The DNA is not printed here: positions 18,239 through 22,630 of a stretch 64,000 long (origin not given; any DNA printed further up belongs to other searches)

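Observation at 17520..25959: Adjacent full-length beta and compact beta' RNA polymerase genes in a T4-like phage context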

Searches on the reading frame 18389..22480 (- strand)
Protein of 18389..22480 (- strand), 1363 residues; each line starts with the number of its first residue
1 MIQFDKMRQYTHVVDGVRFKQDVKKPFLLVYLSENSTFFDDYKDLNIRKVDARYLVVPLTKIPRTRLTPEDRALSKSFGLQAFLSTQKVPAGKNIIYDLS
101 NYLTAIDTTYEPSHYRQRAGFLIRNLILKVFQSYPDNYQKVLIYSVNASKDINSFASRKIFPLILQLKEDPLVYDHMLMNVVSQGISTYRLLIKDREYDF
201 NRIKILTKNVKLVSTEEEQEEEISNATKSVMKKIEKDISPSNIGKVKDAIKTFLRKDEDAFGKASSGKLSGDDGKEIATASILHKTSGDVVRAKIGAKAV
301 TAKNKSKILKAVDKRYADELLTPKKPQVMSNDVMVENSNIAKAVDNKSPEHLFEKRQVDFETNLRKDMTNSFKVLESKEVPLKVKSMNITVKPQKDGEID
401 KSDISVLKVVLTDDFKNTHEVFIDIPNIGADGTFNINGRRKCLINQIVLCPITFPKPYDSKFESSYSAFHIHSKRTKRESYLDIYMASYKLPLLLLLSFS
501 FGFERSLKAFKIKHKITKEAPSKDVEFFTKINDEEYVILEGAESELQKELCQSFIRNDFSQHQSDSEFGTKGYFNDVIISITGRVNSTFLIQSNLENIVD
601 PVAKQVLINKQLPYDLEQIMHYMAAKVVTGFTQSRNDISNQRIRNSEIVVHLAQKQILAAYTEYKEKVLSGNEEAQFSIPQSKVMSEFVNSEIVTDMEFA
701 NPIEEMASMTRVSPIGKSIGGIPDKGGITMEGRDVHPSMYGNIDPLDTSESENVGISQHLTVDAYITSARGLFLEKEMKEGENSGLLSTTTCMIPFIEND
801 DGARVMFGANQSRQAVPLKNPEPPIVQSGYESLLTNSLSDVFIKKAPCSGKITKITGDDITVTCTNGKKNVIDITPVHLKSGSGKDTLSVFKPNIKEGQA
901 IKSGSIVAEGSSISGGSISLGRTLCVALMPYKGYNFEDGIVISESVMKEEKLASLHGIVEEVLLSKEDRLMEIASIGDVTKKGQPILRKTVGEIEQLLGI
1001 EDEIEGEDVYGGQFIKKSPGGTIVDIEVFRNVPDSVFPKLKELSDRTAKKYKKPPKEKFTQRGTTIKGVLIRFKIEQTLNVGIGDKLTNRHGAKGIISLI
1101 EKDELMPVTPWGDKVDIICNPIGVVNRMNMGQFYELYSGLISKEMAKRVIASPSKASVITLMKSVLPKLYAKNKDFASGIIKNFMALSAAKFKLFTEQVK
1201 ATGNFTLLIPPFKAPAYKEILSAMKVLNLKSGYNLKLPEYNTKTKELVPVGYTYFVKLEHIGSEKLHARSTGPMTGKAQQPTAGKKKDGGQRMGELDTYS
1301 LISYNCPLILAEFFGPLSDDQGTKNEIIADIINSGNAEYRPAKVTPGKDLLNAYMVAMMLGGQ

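Call 4: search_protein_families(library=pfam, proteins=[window:18389-22480:-], max_evalue=0.01)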
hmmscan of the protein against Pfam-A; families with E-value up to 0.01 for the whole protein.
window:18389-22480:- (1363 aa): 2 families
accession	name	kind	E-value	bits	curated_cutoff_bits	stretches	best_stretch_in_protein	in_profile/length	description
PF00562.33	RNA_pol_Rpb2_6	-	2.2e-43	149.3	23.4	1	850-1287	6-373/373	RNA polymerase Rpb2, domain 6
PF04565.21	RNA_pol_Rpb2_3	-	4e-08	33.7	21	1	700-766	6-68/68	RNA polymerase Rpb2, domain 3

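Call 6: search_dna_similar(query=window:18389-22480:-, collection=phages, mode=protein, max_rows=30)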
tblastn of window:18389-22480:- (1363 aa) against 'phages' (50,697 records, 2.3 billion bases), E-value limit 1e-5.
Records with a match: 111; places in all: 129; records where one place covers at least 80% of the query: 0.
Best place of each record, by identity: <60% 111.
By first word of the organism name: Pseudomonas 18; Vibrio 11; Serratia 10; Klebsiella 9; Bacillus 8; Erwinia 8; Ralstonia 8; Staphylococcus 7; Salmonella 5; Listeria 5; and 10 more.
By host as written in the record: - 17; Klebsiella pneumoniae 11; Staphylococcus aureus 5; Listeria monocytogenes 4; Bacillus subtilis 4; Pseudomonas fluorescens SBW25 4; Vibrio mediterranei 4; Erwinia amylovora 3; and 39 more.
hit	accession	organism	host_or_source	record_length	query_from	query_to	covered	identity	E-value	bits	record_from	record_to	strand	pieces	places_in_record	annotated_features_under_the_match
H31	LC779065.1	Yersinia phage vB_Yru_GN1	Yersinia ruckeri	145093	652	1334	50%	27.8%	2e-43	180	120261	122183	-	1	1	RNA polymerase subunit beta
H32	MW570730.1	Yersinia phage YerA41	Yersinia ruckeri serovar I strain RS41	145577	652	1334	50%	27.8%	2e-43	180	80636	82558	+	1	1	RNA polymerase beta subunit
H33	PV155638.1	Cobetia phage Carin-5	Cobetia marina DSMZ 4741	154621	701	1336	47%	26.9%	6e-35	152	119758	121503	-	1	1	DNA-directed RNA polymerase subunit beta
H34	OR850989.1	Salmonella phage S.Kent 1-2-1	Salmonella enterica subsp. enterica ...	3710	680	1342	44%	27.9%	1e-28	229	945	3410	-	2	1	record has no annotation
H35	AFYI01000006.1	Salmonella enterica subsp. enterica serovar Infantis str. ...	Homo sapiens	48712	680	1342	44%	27.9%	3e-28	229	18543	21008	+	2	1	DNA-directed RNA polymerase, beta subunit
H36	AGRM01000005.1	Salmonella enterica subsp. houtenae str. ATCC BAA-1581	Homo sapiens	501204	680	1342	44%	27.9%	3e-28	229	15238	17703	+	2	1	DNA-directed RNA polymerase, beta subunit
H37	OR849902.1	Staphylococcus phage SA 1298 Kay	Staphylococcus aureus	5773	688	1320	46%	26.0%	4e-37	159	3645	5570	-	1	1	record has no annotation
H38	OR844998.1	Staphylococcus phage SA 1306 Kay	Staphylococcus aureus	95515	688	1320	46%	26.0%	6e-37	159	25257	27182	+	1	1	record has no annotation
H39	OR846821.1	Listeria phage LM 4-11-1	Listeria monocytogenes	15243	786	1320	39%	28.3%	1e-37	161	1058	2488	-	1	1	record has no annotation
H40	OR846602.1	Enterococcus phage Efs 1-1-1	Enterococcus faecalis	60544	786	1320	39%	26.2%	4e-33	146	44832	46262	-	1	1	record has no annotation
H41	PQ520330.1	Enterococcus phage IME_EF3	-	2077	791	1320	39%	25.7%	4e-33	143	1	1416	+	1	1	record has no annotation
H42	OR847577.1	Listeria phage LM 4-11-1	Listeria monocytogenes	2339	688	1153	34%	28.5%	8e-35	149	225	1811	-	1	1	record has no annotation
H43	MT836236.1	Bacteriophage sp.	human fecal samples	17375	786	1320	31%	30.3%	8e-21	185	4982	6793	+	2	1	record has no annotation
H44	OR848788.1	Listeria phage LM 4-14-1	Listeria monocytogenes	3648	850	1320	35%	25.9%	9e-24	115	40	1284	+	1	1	record has no annotation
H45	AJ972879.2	Yersinia phage phiR1-37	Yersinia enterocolitica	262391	594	1150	41%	21.8%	9e-19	99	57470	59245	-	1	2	g099: putative RNA-polymerase beta-subunit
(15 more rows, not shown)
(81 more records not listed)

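Call 9: search_protein_families(library=phrogs, proteins=[window:18389-22480:-], max_evalue=0.001)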
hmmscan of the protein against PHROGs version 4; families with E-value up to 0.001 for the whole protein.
window:18389-22480:- (1363 aa): 5 families
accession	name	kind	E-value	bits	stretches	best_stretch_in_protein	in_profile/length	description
phrog_24349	-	unknown function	4.3e-74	250.7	2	786-1328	622-1106/1191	-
phrog_3148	-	DNA, RNA and nucleotide metabolism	8.4e-49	167.1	1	481-1151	734-1418/1424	RNA polymerase beta subunit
phrog_3295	-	DNA, RNA and nucleotide metabolism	2.2e-41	143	2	1050-1271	360-581/698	RNA polymerase beta subunit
phrog_14872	-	DNA, RNA and nucleotide metabolism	5.2e-34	118.2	1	574-1150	778-1388/1393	RNA polymerase beta subunit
phrog_38251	-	DNA, RNA and nucleotide metabolism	1.2e-10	41.1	1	476-706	699-928/945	RNA polymerase beta subunit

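Call 26: get_annotated_region(hit=H32, flank=7000)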
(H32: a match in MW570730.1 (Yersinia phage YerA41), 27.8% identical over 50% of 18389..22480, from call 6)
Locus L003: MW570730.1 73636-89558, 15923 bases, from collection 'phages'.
description: Yersinia phage YerA41, complete genome.
organism: Yersinia phage YerA41 (NCBI taxid 2815754)
taxonomy: Viruses; Duplodnaviria; Heunggongvirae; Uroviricota; Caudoviricetes
host: Yersinia ruckeri serovar I strain RS41; source: -; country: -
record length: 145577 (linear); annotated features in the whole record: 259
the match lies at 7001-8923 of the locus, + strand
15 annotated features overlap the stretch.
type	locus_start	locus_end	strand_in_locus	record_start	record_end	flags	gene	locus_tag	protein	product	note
CDS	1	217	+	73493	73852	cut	-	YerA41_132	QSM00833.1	hypothetical protein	weak similarity to cd17127; Ubl_TBK1; ubiquitin-like (Ubl) domain found in TRAF family member-associated NF-kappaB ...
CDS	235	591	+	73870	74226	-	-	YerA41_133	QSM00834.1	hypothetical protein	some similarity to cd07999; GH7_CBH_EG; Glycosyl hydrolase family 7. Glycosyl hydrolase family 7 contains eukaryotic ...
CDS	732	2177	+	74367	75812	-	-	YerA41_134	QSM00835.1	DNA helicase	cd09708; Csf4_U; CRISPR/Cas system-associated DinG family helicase Csf4. CRISPR (Clustered Regularly Interspaced Short ...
CDS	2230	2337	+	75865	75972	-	-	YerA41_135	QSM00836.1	hypothetical protein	Some similarity to cd04451; S1_IF1; S1_IF1: Translation Initiation Factor IF1, S1-like RNA-binding domain. IF1 contains ...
CDS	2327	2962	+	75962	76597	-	-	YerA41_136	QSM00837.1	hypothetical protein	-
CDS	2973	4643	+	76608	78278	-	-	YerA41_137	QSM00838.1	RNA polymerase beta subunit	cd01609; RNAP_beta'_N; Largest subunit (beta') of bacterial DNA-dependent RNA polymerase (RNAP), N-terminal domain. ...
CDS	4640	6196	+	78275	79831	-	-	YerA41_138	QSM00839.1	RNA polymerase beta subunit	cd02655; RNAP_beta'_C; Largest subunit (beta') of Bacterial DNA-dependent RNA polymerase (RNAP), C-terminal domain. ...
CDS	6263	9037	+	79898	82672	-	-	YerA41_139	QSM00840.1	RNA polymerase beta subunit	cd00653; RNA_pol_B_RPB2; RNA polymerase beta subunit. RNA polymerases catalyse the DNA dependent polymerization of RNA; ...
regulatory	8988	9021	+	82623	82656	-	-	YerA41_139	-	promoter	sigma-70 promoter -10 and -35 boxes; P26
CDS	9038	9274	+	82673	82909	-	-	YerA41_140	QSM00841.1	hypothetical protein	some similarity to cd01474; vWA_ATR; ATR (Anthrax Toxin Receptor): Anthrax toxin is a key virulence factor for Bacillus ...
CDS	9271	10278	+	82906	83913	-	-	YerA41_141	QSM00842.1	phosphoribosyltransferase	cd06223; PRTases_typeI; Phosphoribosyl transferase (PRT)-type I domain. Phosphoribosyl transferase (PRT) domain; ...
CDS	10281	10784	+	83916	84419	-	-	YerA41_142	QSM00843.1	hypothetical protein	-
CDS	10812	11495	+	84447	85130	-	-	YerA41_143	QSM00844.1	phosphohydrolase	cd00077; HDc Metal dependent phosphohydrolases withconserved 'HD' motif. cd09712; Cas10d_I-D; ...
CDS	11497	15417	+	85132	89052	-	-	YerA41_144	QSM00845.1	DNA polymerase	C-terminal 300 residues similar to cd08638; DNA_pol_A_theta; DNA polymerase theta is a low-fidelity family A enzyme ...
CDS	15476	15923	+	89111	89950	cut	-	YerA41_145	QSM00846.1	hypothetical protein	similarity to cd00489; Barstar_like; Barstar is an intracellular inhibitor of barnase, an extracellular ribonuclease of ...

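Call 82: search_solved_structures(query=window:18389-22480:-, max_evalue=0.00001)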
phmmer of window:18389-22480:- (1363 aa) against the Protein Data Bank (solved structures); distinct sequences matched with E-value up to 0.00001: 80 (the best 60 are shown).
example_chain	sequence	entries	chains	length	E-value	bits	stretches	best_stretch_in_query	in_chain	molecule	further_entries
8syi_C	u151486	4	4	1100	5.6e-72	246.3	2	786-1144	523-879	DNA-directed RNA polymerase subunit beta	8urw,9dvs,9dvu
8gzg_C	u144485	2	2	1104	1.7e-71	244.6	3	786-1149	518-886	DNA-directed RNA polymerase subunit beta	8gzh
6wmp_C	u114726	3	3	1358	3.3e-70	240.4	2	1055-1333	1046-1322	DNA-directed RNA polymerase subunit beta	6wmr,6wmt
8h3v_A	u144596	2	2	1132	6.5e-70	239.4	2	786-1145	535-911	DNA-directed RNA polymerase subunit beta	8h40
8i23_C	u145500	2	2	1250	9.1e-70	238.9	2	786-1150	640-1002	DNA-directed RNA polymerase subunit beta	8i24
7mkn_C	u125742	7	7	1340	9.2e-69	235.6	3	1039-1342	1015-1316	DNA-directed RNA polymerase subunit beta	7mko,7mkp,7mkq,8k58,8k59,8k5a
6awb_03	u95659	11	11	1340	9.3e-69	235.6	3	1039-1342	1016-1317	DNA-directed RNA polymerase subunit beta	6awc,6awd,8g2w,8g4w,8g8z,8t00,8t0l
6n4c_C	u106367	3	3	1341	9.3e-69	235.6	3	1039-1342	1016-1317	DNA-directed RNA polymerase subunit beta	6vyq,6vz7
8g7e_I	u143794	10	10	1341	9.3e-69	235.6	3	1039-1342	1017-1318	DNA-directed RNA polymerase subunit beta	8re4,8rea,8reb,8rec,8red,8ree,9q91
10ma_I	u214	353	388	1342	9.3e-69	235.6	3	1039-1342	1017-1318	DNA-directed RNA polymerase subunit beta | Escherichia coli RNA polymerase beta subunit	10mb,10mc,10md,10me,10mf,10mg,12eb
8hkc_C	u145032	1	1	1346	9.5e-69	235.6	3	1039-1342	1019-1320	DNA-directed RNA polymerase subunit beta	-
5uaq_C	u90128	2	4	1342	1.2e-68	235.3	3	1039-1342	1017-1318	DNA-directed RNA polymerase subunit beta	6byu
3lu0_C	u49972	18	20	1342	2.4e-68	234.2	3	1039-1342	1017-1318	DNA-directed RNA polymerase subunit beta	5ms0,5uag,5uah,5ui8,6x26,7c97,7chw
7l7b_C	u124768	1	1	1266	4.1e-68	233.5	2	786-1150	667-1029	DNA-directed RNA polymerase subunit beta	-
5uaj_C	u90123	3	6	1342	4.8e-68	233.2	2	1039-1342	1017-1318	DNA-directed RNA polymerase subunit beta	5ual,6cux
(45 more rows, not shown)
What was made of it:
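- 18389..22480 (-): Beta subunit, 1363 aa, unsplit. The core is about residues 430-1363. The N-terminal ~330-400 aa extension (about 21280-22480) consists of a globular domain and a low-complexity linker, and has no detectable homologue. Calls 4, 9 and 82.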

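Call 90: search_protein_families(library=pfam, proteins=[L003:2327-2962:+], max_evalue=0.01)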
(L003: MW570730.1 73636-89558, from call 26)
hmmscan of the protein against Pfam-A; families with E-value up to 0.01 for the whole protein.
L003:2327-2962:+ (211 aa): 0 families
